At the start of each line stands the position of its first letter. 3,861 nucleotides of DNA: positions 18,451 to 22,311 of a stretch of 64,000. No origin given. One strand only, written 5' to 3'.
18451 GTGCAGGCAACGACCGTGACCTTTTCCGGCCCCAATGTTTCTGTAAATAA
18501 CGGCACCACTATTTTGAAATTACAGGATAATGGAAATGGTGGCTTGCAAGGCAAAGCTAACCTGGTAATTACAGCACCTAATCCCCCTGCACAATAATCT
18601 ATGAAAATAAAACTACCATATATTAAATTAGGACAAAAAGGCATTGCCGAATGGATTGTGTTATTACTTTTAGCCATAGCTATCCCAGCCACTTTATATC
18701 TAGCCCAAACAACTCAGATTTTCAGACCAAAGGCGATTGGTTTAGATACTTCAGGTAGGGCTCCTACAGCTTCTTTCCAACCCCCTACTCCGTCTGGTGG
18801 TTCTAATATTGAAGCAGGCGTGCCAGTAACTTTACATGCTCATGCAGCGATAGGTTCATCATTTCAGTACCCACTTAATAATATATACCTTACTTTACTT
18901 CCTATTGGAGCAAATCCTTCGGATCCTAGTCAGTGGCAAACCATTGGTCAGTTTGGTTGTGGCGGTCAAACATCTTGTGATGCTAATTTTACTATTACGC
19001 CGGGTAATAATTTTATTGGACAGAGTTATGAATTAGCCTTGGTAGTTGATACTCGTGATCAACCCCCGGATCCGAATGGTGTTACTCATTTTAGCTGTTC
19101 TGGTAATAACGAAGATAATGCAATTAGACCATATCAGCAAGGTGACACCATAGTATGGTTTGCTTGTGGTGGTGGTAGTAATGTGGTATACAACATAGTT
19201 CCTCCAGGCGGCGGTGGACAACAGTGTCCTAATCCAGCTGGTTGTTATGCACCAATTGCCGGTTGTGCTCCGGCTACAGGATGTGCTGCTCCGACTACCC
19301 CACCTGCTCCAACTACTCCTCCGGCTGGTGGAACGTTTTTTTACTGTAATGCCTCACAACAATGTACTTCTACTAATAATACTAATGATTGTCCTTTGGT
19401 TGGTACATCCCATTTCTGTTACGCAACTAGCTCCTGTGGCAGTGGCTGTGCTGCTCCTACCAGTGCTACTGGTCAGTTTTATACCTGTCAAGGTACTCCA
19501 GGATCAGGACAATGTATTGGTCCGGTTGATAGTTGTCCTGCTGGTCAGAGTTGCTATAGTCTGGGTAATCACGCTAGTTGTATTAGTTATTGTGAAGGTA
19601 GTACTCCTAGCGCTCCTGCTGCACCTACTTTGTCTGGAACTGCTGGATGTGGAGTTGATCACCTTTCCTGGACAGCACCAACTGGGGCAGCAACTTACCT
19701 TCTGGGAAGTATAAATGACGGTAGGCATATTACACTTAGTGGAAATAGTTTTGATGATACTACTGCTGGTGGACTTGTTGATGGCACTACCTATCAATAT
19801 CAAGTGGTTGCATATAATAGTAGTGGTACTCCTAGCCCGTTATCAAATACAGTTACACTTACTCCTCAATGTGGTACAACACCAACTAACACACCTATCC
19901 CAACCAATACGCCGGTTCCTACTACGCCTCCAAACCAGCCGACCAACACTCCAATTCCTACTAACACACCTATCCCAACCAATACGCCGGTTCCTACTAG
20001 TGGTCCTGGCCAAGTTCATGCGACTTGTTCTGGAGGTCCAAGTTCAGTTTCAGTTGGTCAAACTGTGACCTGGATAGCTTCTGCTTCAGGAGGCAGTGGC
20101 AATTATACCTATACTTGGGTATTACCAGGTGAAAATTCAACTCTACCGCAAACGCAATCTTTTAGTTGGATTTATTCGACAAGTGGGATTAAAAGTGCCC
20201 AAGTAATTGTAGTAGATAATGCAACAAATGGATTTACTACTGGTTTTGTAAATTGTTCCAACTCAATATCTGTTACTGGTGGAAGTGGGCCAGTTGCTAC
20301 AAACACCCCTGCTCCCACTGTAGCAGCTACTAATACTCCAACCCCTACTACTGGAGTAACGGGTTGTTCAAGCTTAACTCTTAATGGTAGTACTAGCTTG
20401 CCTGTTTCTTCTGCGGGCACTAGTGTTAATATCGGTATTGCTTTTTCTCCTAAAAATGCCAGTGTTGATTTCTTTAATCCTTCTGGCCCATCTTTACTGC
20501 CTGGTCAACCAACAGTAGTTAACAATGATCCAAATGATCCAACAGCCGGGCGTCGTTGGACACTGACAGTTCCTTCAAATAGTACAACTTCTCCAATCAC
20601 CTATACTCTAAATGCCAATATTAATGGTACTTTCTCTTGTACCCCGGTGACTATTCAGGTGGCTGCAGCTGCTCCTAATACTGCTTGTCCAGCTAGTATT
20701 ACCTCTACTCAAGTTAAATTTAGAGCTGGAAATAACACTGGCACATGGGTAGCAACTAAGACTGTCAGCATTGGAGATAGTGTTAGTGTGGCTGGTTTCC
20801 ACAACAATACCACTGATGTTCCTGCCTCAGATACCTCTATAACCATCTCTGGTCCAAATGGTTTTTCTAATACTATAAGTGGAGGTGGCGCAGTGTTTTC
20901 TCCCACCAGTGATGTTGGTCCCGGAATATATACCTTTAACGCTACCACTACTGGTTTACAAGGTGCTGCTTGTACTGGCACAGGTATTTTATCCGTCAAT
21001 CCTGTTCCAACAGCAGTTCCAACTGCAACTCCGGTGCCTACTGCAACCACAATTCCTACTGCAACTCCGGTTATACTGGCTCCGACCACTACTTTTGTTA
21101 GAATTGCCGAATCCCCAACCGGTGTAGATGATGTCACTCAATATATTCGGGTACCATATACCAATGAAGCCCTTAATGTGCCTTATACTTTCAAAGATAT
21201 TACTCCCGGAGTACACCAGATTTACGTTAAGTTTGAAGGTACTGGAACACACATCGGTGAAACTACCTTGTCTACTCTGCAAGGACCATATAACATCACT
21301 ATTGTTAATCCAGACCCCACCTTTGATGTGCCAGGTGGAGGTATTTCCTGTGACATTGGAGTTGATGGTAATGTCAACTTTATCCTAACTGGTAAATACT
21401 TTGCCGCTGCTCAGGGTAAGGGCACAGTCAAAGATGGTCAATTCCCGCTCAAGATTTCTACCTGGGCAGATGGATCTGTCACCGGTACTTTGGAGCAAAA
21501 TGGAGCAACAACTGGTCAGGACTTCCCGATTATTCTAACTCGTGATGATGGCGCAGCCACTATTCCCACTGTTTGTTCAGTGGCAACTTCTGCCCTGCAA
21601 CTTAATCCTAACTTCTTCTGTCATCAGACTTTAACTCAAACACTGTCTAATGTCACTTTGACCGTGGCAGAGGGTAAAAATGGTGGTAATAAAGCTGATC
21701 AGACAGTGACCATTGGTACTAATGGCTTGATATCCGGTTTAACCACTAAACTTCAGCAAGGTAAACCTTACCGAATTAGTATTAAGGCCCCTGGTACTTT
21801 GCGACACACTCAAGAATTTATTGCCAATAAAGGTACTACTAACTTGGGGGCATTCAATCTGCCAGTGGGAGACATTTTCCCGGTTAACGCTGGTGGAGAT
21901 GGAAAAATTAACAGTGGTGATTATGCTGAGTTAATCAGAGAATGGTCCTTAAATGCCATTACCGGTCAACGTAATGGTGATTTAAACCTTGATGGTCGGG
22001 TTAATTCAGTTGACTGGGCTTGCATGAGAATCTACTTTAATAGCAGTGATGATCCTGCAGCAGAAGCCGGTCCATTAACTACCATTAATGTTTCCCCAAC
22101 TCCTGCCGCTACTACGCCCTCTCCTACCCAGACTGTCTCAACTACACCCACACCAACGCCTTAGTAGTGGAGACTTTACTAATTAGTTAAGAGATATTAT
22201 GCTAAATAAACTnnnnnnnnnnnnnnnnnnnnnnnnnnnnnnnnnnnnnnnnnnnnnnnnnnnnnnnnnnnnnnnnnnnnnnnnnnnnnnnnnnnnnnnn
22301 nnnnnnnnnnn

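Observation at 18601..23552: Complete cohesin-dockerin pair encoded in cis: a giant Cys-rich FN3/PKD adhesin with a C-terminal dockerin plus two membrane-anchored cohesins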

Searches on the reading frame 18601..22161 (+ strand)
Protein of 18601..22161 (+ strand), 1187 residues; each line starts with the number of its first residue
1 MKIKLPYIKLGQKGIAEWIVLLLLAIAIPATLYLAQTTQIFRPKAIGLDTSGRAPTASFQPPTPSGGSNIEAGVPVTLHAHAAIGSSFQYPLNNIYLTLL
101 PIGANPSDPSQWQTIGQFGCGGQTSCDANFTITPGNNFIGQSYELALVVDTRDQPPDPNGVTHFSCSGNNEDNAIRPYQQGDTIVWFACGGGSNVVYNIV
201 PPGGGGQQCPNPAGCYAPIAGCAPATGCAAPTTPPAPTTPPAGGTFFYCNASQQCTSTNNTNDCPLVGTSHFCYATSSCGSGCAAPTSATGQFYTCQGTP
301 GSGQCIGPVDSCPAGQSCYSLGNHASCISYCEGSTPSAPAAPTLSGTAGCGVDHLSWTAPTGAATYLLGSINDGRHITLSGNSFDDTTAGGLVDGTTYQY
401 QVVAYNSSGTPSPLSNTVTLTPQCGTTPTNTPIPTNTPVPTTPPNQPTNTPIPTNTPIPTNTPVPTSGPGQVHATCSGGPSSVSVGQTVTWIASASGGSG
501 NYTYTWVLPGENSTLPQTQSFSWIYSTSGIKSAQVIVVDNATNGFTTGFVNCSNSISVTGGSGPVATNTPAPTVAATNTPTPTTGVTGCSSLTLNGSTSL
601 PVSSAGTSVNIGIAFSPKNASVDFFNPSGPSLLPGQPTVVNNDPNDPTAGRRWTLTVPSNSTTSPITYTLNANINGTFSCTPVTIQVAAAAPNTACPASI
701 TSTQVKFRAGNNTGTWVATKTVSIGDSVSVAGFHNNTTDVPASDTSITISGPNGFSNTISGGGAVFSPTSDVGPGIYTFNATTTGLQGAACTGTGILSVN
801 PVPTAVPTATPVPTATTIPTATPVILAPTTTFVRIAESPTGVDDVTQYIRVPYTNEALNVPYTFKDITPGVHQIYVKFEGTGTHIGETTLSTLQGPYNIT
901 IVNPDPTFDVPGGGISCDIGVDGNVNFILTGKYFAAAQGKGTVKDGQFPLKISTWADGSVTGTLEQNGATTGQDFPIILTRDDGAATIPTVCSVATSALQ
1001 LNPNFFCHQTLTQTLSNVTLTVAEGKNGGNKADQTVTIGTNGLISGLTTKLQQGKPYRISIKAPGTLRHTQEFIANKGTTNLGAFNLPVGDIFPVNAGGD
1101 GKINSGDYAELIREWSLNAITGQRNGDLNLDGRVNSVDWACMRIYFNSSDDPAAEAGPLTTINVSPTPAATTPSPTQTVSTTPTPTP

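Call 3: search_protein_families(library=pfam, proteins=[window:18601-22161:+], max_evalue=1)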
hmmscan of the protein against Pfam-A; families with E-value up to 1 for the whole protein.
window:18601-22161:+ (1187 aa): 4 families
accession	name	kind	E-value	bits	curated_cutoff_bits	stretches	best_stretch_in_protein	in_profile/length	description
PF00404.24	Dockerin_1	-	2e-07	31.5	22.9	1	1099-1145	6-55/57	Dockerin type I domain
PF00041.27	fn3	-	0.0026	18.4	25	1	355-417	18-80/84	Fibronectin type III domain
PF25059.1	FN3_DSCAM-DSCAML_C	-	0.01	16.6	39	1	386-427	46-87/89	DSCAM/DSCAML C-terminal Fn3-like domain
PF00801.26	PKD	-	0.4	11.1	23.5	1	475-539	3-67/80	PKD domain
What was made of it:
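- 19663..19881 (+): FN3-like domain (aa 355-427), below threshold. Pfam fn3 E 0.0026, 18.4 bits against a cutoff of 25 (call 3).
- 20002..20286 (+): PKD-like domain (aa 468-562), below threshold. Pfam PKD E 0.4 (call 3).
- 21862..22050 (+): Dockerin (aa 1088-1150): variant loop 1 '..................' and canonical loop 2 '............', each followed by a helix. Pfam 31.5 bits (call 3).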

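Call 4: search_protein_families(library=ncbifam, proteins=[window:18601-22161:+], max_evalue=1)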
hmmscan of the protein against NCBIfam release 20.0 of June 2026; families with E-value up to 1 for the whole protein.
window:18601-22161:+ (1187 aa): 2 families
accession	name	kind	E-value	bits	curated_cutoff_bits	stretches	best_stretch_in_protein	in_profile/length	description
NF049990.1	CellobisidaseCelK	equivalog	0.0015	16.7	1700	1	1075-1146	815-882/889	cellulose 1,4-beta-cellobiosidase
NF008205.1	PRK10965.1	equivalog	0.14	10.9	525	1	1012-1062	42-92/529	multicopper oxidase CueO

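Call 23: find_encoding_contigs(protein=window:18601-22161:+, flank=2000, max_places=4)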
Protein window:18601-22161:+ (1187 aa): no gene with exactly this product is on record in the collection.

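Call 75: search_protein_families(library=pfam, alignment_id=A8, max_evalue=0.001)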
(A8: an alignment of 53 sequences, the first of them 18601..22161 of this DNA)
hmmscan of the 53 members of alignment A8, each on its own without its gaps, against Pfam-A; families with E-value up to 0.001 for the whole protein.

A. member 1, window:18601-22161:+ (1187 aa): 1 family
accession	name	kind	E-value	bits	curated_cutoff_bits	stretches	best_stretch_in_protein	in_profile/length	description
PF00404.24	Dockerin_1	-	2e-07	31.5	22.9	1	1099-1145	6-55/57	Dockerin type I domain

B. families by the number of members that match (of 53 scanned): 12 families
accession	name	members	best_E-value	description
PF00404.24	Dockerin_1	38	1.4e-09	Dockerin type I domain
PF01833.30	TIG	13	3.7e-19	IPT/TIG domain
PF00963.24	Cohesin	5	2.1e-06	Cohesin domain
PF00090.25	TSP_1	2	3.6e-16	Thrombospondin type 1 domain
PF12708.12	Pect-lyase_RHGA_epim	2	5e-11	Rhamnogalacturonase A/epimerase, pectate lyase-like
PF19028.6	TSP1_spondin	2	5.5e-09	Spondin-like TSP1 domain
PF00041.27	fn3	2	5.1e-08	Fibronectin type III domain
PF07588.17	DUF1554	1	4.3e-10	Protein of unknown function (DUF1554)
PF06482.17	Endostatin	1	9.3e-08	Collagenase NC10 and Endostatin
PF16158.11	N_BRCA1_IG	1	5.2e-07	Ig-like domain from next to BRCA1 gene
PF13229.12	Beta_helix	1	2.6e-06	Right handed beta helix region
PF04706.18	Dickkopf_N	1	0.00067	Dickkopf N-terminal cysteine-rich region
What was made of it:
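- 20350..21582 (+): Stalk of beta-sandwich (Ig/TIG-like) domains and Pro/Thr linkers (aa 584-994). Pfam TIG matches 13 of 53 homologous proteins (call 75).
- On Cellulosome: None of 53 dockerin proteins of homologous loci has a GH or CBM, and 2 have pectate-lyase-like beta-helices (call 75).
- Not a cellulosome: 53 dockerin proteins carry Dockerin, TIG, Cohesin, TSP1, fn3 and beta-helix domains, but no GH or CBM (call 75). The architecture of beads on flexible linkers, with TSP1, TIG and FN3 domains in homologues, looks fibrillar and adhesin-like (call 75). Two of the 53 homologous-locus dockerin proteins carry pectate-lyase-like beta-helix domains (call 75). There is no GH, CE, PL or CBM domain in the window protein, and no GH or CBM in 53 dockerin proteins of homologous loci (calls 3, 75).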

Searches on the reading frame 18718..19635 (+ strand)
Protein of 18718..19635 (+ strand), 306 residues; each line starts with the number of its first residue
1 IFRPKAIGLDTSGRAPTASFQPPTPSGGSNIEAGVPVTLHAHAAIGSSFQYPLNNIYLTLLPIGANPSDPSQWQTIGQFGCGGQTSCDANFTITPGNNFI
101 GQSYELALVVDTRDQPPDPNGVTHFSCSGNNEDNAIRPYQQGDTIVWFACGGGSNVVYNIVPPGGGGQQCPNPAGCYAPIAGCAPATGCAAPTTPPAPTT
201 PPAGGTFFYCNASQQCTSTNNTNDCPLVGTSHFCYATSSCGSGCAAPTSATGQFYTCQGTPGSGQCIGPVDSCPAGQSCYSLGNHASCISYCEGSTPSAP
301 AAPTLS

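Call 71: search_protein_representatives(protein=window:18718-19635:+)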
Query: 306 residues. Proteins with E-value up to 0.001 (for the whole library): 1; up to 1e-10: 1; up to 1e-30: 0. The best 1 are listed.
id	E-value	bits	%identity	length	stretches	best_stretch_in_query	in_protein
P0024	1.1e-17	80.7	45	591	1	7-258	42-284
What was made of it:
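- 18736..19635 (+): Hypervariable 'head': the N-terminal domain plus Cys-rich modules (aa 46-345, 21 Cys). Only one relative (P0024) among 1.84 billion representative proteins (call 71).
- The head has 1 relative in 1.84e9 proteins (call 71).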

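Call 80: search_protein_families(library=pfam, proteins=[P0024], max_evalue=0.1)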
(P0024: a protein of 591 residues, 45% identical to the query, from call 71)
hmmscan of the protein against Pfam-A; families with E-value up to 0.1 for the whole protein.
P0024 (591 aa): 2 families
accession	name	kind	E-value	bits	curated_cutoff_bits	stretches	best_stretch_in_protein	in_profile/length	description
PF18911.6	PKD_4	-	0.0073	16.8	27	1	417-485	9-76/85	PKD domain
PF00801.26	PKD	-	0.01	16.3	23.5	0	414-488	3-76/80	PKD domain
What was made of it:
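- On FN3 / PKD domain adhesin: The P0024 homologue also scores only E about 0.01 for PKD (call 80).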

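Call 99: find_encoding_contigs(protein=P0024, flank=8000, max_places=2)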
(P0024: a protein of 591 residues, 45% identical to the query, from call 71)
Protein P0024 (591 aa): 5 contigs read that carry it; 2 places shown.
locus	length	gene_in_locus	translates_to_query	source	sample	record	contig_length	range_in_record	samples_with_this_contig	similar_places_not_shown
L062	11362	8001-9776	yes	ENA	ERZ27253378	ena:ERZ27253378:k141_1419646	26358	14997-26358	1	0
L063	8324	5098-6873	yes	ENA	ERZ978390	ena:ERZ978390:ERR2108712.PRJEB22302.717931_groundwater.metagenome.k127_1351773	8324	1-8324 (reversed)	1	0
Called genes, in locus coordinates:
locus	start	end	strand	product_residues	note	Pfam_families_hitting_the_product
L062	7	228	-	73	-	-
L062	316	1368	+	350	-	PF13399:LytR_C (weak)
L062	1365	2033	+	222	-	-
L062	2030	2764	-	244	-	PF14559:TPR_19 (faint), PF00515:TPR_1 (faint)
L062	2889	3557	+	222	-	PF01797:Y1_Tnp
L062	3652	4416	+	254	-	PF20772:TACO1_YebC_N, PF01709:Transcrip_reg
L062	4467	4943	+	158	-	PF02075:RuvC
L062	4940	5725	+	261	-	PF18900:DUF5656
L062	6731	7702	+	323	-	PF13102:Phage_int_SAM_5 (weak), PF02899:Phage_int_SAM_1, PF00589:Phage_integrase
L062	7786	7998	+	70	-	-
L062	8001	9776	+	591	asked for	-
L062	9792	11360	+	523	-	?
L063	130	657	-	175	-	-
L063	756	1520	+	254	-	PF20772:TACO1_YebC_N, PF01709:Transcrip_reg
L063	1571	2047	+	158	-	PF02075:RuvC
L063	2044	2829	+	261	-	PF18900:DUF5656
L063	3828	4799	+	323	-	PF13102:Phage_int_SAM_5 (weak), PF02899:Phage_int_SAM_1, PF00589:Phage_integrase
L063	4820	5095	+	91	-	-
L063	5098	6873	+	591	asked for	-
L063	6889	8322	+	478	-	?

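Call 101: search_protein_families(library=pfam, proteins=[L062:9792-11360:+, L062:7786-7995:+, L063:4820-5092:+], max_evalue=0.1)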
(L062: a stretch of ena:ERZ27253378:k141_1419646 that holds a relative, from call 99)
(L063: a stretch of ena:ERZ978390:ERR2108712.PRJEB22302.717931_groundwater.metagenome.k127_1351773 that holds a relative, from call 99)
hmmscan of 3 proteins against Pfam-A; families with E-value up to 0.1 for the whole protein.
L062:9792-11360:+ (523 aa): 0 families

L062:7786-7995:+ (70 aa): 0 families

L063:4820-5092:+ (91 aa): 1 family
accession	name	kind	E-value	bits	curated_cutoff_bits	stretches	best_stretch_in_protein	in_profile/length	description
PF03788.19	LrgA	-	0.013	15.8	28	1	9-45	40-76/94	LrgA family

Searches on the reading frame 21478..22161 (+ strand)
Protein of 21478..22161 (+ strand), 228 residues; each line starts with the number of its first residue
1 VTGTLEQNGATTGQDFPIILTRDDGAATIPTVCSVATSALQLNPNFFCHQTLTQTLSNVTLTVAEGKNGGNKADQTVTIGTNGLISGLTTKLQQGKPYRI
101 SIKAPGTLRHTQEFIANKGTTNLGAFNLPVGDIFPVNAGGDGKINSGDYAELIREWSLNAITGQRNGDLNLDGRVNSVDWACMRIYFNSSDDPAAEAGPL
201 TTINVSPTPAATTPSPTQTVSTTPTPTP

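Call 22: find_homologous_proteins(query=window:21478-22161:+, max_evalue=0.001)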
Query window:21478-22161:+: 766 candidates shared short words with the query, none scored E <= 0.001.
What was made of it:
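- Tried and rejected: A homologue search with the C-terminal 228 aa, including the Pro/Thr tail, returned nothing (call 22).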
